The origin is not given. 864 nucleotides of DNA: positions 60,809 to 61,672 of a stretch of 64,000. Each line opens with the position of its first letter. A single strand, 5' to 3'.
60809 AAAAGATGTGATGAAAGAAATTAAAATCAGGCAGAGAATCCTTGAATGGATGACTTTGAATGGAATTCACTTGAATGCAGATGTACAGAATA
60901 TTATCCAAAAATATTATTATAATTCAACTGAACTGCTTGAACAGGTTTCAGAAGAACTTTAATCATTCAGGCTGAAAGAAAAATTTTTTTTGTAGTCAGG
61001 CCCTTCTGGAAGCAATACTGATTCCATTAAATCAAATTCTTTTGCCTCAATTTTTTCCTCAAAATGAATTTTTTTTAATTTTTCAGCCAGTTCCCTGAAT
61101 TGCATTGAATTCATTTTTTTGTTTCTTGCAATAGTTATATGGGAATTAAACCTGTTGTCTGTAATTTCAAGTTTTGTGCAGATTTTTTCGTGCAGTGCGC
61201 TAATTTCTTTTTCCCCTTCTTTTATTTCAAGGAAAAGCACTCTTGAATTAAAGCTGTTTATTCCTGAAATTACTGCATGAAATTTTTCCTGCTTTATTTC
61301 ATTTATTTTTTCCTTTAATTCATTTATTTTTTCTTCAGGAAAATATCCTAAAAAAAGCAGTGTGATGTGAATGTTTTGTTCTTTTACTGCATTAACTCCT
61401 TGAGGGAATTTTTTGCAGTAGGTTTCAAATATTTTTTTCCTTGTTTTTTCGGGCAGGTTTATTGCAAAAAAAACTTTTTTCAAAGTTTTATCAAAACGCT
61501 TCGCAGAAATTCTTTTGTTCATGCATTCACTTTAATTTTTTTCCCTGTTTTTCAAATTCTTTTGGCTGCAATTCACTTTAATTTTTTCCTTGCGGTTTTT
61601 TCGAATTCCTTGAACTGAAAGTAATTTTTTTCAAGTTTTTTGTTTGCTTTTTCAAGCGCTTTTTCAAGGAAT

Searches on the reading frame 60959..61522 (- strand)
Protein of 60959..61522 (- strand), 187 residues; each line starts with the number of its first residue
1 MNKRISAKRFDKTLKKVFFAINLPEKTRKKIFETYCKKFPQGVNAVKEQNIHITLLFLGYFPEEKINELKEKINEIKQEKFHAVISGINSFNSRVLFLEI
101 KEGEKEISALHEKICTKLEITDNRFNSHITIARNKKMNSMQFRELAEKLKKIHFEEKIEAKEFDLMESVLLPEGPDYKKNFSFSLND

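Call 49: search_protein_families(library=pfam, proteins=[window:60959-61522:-], max_evalue=0.00001)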
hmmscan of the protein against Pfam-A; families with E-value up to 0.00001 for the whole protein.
window:60959-61522:- (187 aa): 3 families
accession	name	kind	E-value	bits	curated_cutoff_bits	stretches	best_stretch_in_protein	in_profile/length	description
PF02834.22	LigT_PEase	-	7.9e-20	71.3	23.3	2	41-94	25-80/87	LigT like Phosphoesterase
PF13563.12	2_5_RNA_ligase2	-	2.8e-12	47.3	27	1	48-166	23-146/152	2'-5' RNA ligase superfamily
PF10469.15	AKAP7_NLS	-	2.6e-07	31.2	24.4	1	44-163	34-177/208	AKAP7 2'5' RNA ligase-like domain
